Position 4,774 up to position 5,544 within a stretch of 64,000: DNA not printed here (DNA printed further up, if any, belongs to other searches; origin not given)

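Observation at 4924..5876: Pair of small metal-binding cupins that recur at a second locus (32925-34371)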

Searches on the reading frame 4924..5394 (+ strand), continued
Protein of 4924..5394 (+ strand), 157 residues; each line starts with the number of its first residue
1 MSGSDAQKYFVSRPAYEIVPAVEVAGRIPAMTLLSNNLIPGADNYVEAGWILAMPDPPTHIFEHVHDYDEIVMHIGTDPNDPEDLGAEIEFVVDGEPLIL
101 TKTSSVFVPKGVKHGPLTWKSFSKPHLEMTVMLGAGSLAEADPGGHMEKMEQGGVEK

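Call 65: list_cluster_members(proteins=[P0241, P0242, P0249, P0253, P0263, P0274, P0281, P0292, P0316, P0279])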
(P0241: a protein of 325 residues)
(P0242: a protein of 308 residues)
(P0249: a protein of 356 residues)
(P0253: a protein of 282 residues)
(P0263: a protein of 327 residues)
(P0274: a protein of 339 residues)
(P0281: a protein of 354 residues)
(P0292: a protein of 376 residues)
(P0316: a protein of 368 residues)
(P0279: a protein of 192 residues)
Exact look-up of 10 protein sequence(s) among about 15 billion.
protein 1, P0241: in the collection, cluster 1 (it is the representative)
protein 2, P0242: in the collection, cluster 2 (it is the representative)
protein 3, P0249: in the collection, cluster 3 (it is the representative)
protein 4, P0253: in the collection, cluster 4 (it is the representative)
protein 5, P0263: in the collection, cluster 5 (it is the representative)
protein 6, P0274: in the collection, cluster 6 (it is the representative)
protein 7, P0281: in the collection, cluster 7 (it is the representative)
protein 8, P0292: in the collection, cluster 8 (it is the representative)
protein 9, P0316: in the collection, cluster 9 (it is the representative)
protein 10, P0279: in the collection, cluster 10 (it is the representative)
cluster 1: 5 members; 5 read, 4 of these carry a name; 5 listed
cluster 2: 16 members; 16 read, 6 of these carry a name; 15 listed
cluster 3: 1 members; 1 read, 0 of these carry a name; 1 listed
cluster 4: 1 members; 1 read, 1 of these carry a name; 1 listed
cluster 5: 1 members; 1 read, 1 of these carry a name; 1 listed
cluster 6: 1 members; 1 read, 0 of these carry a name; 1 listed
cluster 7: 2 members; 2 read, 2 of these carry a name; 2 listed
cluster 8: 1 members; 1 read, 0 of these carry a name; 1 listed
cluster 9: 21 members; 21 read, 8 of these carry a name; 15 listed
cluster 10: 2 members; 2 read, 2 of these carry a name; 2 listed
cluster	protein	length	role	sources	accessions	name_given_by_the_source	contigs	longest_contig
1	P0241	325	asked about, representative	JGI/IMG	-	quercetin dioxygenase-like cupin family protein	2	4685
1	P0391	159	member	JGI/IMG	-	hypothetical protein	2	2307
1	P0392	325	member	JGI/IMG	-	quercetin dioxygenase-like cupin family protein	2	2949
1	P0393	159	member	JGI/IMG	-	hypothetical protein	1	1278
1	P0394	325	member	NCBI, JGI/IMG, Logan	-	-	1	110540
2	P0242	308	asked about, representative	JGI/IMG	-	hypothetical protein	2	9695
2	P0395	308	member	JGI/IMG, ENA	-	hypothetical protein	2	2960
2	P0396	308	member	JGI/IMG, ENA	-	hypothetical protein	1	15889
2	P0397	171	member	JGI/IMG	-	hypothetical protein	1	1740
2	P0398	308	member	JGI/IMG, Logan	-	hypothetical protein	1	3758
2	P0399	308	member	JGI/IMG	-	hypothetical protein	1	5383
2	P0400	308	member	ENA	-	-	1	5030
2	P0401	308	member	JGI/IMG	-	-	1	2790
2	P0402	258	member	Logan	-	-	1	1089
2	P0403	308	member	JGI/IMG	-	-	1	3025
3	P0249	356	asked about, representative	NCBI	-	-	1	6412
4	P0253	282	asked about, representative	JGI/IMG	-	hypothetical protein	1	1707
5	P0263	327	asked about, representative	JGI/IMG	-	hypothetical protein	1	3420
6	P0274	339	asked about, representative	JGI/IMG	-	-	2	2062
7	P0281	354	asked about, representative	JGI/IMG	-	hypothetical protein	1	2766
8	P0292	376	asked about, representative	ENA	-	-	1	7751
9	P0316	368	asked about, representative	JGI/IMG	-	-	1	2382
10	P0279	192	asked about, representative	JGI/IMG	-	mannose-6-phosphate isomerase-like protein (cupin superfamily)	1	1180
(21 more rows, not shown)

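Call 67: find_encoding_contigs(protein=P0109, flank=10000, max_places=2)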
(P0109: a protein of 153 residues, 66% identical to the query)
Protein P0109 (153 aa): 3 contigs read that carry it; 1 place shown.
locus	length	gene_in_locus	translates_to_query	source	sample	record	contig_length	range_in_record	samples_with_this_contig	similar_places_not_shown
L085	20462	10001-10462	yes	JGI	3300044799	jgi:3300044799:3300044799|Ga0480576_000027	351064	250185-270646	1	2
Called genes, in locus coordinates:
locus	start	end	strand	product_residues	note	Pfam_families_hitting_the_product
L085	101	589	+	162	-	-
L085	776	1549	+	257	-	PF18761:Heliorhodopsin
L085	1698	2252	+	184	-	PF00857:Isochorismatase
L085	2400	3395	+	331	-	-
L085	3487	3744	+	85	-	-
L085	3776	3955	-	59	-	PF02452:PemK_toxin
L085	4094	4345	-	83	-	PF01402:RHH_1 (weak)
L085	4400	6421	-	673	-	PF00933:Glyco_hydro_3, PF01915:Glyco_hydro_3_C, PF14310:Fn3-like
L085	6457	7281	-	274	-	PF00561:Abhydrolase_1, PF12146:Hydrolase_4, PF12697:Abhydrolase_6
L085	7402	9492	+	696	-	PF00724:Oxidored_FMN, PF01494:FAD_binding_3 (faint), PF03486:HI0933_like (weak), PF07992:Pyr_redox_2, PF13738:Pyr_redox_3 (weak), PF12831:FAD_oxidored, PF13450:NAD_binding_8 (weak), PF00070:Pyr_redox, +3 more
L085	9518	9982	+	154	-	-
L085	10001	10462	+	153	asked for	-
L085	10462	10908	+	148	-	-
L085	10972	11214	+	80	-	PF04014:MazE_antitoxin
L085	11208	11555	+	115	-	PF02452:PemK_toxin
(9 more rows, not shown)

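Call 70: find_encoding_contigs(protein=P0099, flank=10000, max_places=1)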
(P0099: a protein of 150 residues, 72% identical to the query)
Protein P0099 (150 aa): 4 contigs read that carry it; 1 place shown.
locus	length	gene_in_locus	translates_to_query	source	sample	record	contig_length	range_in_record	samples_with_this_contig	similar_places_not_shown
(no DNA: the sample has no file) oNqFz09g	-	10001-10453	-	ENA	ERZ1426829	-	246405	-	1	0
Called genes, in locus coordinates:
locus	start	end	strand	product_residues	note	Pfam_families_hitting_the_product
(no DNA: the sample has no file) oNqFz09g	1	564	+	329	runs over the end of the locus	PF01512:Complex1_51K, PF10589:NADH_4Fe-4S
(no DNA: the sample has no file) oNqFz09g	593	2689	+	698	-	PF00111:Fer2 (weak), PF13510:Fer2_4, PF10588:NADH-G_4Fe-4S_3, PF12838:Fer4_7, PF13187:Fer4_9 (weak), PF14691:Fer4_20, PF07992:Pyr_redox_2, PF13450:NAD_binding_8, +9 more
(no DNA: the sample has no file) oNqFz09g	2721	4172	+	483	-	PF00890:FAD_binding_2, PF01266:DAO, PF01494:FAD_binding_3 (weak), PF01946:Thi4 (weak), PF07992:Pyr_redox_2, PF12831:FAD_oxidored, PF13450:NAD_binding_8 (weak), PF01266:DAO, +2 more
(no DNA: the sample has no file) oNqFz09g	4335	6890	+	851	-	PF02901:PFL-like, PF01228:Gly_radical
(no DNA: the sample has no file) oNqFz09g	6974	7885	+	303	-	PF13353:Fer4_12 (weak), PF04055:Radical_SAM, PF12838:Fer4_7, PF13187:Fer4_9, PF13237:Fer4_10 (weak), PF13484:Fer4_16 (faint), PF00037:Fer4, PF12837:Fer4_6 (weak)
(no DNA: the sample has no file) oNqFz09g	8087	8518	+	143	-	PF02310:B12-binding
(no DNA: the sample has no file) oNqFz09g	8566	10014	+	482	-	PF13941:MutL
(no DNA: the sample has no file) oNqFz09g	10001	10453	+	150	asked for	-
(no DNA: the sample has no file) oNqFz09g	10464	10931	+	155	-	-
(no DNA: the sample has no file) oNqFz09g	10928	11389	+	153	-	-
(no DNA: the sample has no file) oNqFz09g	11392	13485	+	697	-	PF00724:Oxidored_FMN, PF03486:HI0933_like (faint), PF01494:FAD_binding_3 (faint), PF13738:Pyr_redox_3 (faint), PF07992:Pyr_redox_2, PF12831:FAD_oxidored (weak), PF13450:NAD_binding_8 (weak), PF00070:Pyr_redox, +3 more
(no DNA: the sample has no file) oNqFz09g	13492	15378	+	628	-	PF02730:AFOR_N, PF01314:AFOR_C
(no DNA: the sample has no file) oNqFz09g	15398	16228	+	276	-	PF00106:adh_short, PF08659:KR, PF23441:SDR (faint), PF13561:adh_short_C2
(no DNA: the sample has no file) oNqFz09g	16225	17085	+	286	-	PF00106:adh_short, PF08659:KR (weak), PF13561:adh_short_C2, PF23441:SDR (weak), PF13561:adh_short_C2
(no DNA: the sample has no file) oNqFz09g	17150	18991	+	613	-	PF02730:AFOR_N, PF01314:AFOR_C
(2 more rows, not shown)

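Call 71: find_encoding_contigs(protein=P0075, flank=10000, max_places=1)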
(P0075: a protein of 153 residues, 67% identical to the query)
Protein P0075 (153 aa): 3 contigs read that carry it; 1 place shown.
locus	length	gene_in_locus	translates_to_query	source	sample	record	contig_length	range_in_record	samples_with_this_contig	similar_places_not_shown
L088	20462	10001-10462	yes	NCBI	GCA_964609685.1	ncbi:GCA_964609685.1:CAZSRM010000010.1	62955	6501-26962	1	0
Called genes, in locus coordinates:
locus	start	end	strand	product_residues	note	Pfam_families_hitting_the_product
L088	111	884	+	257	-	PF18761:Heliorhodopsin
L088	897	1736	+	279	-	PF02645:DegV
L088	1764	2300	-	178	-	-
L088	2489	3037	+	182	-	PF00857:Isochorismatase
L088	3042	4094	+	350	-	-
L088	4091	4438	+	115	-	PF03692:CxxCxxCC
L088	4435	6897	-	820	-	PF00933:Glyco_hydro_3, PF01915:Glyco_hydro_3_C, PF07691:PA14, PF10528:GLEYA (weak), PF14310:Fn3-like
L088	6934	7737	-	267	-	PF00561:Abhydrolase_1, PF12146:Hydrolase_4, PF12697:Abhydrolase_6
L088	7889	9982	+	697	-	PF00724:Oxidored_FMN, PF01494:FAD_binding_3 (faint), PF13738:Pyr_redox_3 (faint), PF03486:HI0933_like (weak), PF07992:Pyr_redox_2, PF12831:FAD_oxidored (weak), PF13450:NAD_binding_8 (weak), PF00070:Pyr_redox, +3 more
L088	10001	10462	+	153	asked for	-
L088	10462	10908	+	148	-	-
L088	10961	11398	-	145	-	PF00903:Glyoxalase (weak), PF06983:3-dmu-9_3-mt (weak)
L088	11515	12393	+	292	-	PF00106:adh_short, PF08659:KR (weak), PF13561:adh_short_C2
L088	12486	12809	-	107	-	-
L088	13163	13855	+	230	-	-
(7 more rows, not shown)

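Call 77: search_protein_families(library=ncbifam, max_evalue=1e-10, proteins=[L012:4509-7064:+])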
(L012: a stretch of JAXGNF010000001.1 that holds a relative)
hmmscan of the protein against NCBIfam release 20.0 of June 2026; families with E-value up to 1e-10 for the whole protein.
L012:4509-7064:+ (851 aa): 10 families
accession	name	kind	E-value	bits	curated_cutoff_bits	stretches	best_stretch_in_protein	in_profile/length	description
NF048011.1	SfplDhtHpsGDes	equivalog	5.6e-144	481.4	1000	1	29-849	21-820/821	(2S)-3-sulfopropanediol dehydratase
TIGR01774.1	PFL2-3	subfamily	1.2e-142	476.9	678.2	2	239-849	183-785/786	formate C-acetyltransferase/glycerol dehydratase family glycyl radical enzyme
NF043068.1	glycl_HYPD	equivalog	7.8e-136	454.1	1100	1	212-849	159-783/784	trans-4-hydroxy-L-proline dehydratase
NF033718.1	indole_decarb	equivalog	4.7e-121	405.5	1100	2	22-647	24-644/868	indoleacetate decarboxylase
TIGR04394.1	choline_CutC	equivalog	2.7e-118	396.6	1050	1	241-848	185-786/789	choline trimethylamine-lyase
NF048009.1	SfplDhtHpfGKleb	equivalog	1.9e-112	376.9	1000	1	32-846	26-820/824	(2S)-3-sulfopropanediol dehydratase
NF007437.0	PRK09983.1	equivalog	5.4e-95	319.1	1109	1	256-849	190-764/765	formate C-acetyltransferase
NF033715.1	glycyl_HPDL_Lrg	equivalog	7.7e-91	305.3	1150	2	215-647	235-678/901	4-hydroxyphenylacetate decarboxylase large subunit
TIGR01255.1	pyr_form_ly_1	equivalog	6.6e-25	87.7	994.2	1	660-850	548-743/744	formate C-acetyltransferase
NF038360.1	rad_fix_GrcA3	exception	1.5e-13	50.6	158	1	779-849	6-76/78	autonomous glycyl radical cofactor GrcA3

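Call 83: list_cluster_members(proteins=[P0245, P0272, P0285, P0286, P0293, P0300, P0310, P0325, P0349, P0386])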
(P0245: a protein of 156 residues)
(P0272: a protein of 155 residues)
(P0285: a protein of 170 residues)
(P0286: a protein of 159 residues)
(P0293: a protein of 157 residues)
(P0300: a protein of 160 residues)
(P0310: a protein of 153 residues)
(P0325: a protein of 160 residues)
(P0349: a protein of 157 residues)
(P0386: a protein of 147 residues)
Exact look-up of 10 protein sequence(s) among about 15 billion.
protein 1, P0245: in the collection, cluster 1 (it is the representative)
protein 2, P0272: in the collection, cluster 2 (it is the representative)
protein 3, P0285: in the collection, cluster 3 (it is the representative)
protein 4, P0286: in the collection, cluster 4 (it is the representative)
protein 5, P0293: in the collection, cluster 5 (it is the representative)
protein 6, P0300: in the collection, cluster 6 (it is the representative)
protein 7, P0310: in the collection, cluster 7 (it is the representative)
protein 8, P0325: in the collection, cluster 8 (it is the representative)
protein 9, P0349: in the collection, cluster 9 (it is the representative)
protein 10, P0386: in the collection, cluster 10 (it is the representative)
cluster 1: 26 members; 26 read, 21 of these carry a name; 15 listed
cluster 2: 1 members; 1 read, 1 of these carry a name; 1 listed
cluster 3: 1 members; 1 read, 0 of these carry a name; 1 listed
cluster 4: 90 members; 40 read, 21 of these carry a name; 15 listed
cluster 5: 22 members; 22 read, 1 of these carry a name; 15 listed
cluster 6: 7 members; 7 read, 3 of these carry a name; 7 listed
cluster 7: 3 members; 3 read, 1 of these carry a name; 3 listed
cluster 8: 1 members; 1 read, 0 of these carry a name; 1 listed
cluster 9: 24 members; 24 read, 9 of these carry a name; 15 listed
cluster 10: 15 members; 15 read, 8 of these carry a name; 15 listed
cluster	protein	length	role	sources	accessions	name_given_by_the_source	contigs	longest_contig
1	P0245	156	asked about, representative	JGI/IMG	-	hypothetical protein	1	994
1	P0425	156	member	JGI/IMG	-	hypothetical protein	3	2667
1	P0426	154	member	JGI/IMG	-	hypothetical protein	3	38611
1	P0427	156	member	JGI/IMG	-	hypothetical protein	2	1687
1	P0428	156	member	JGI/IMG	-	hypothetical protein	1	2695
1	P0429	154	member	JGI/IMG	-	hypothetical protein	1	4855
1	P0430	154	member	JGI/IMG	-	hypothetical protein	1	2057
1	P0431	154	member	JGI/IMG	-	hypothetical protein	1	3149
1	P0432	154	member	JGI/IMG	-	hypothetical protein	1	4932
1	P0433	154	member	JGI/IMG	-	hypothetical protein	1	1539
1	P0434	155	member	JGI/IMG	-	hypothetical protein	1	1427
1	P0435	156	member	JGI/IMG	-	hypothetical protein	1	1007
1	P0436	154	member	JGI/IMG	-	hypothetical protein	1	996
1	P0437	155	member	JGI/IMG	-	hypothetical protein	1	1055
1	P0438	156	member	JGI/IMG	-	hypothetical protein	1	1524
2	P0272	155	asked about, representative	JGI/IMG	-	hypothetical protein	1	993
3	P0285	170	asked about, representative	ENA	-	-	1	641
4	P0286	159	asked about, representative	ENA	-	-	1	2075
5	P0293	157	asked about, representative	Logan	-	-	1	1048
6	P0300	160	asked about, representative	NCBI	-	-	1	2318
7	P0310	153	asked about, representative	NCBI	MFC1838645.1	cupin domain-containing protein [Thermodesulfobacteriota bacterium]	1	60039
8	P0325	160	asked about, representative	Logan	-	-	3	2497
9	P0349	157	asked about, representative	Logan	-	-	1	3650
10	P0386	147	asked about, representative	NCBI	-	-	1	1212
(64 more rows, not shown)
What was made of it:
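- Tried and rejected: Looking for an isolate or a named member among 20 cluster representatives: all metagenomic, labelled 'hypothetical' or given generic automatic cupin-type labels (calls 65, 83).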
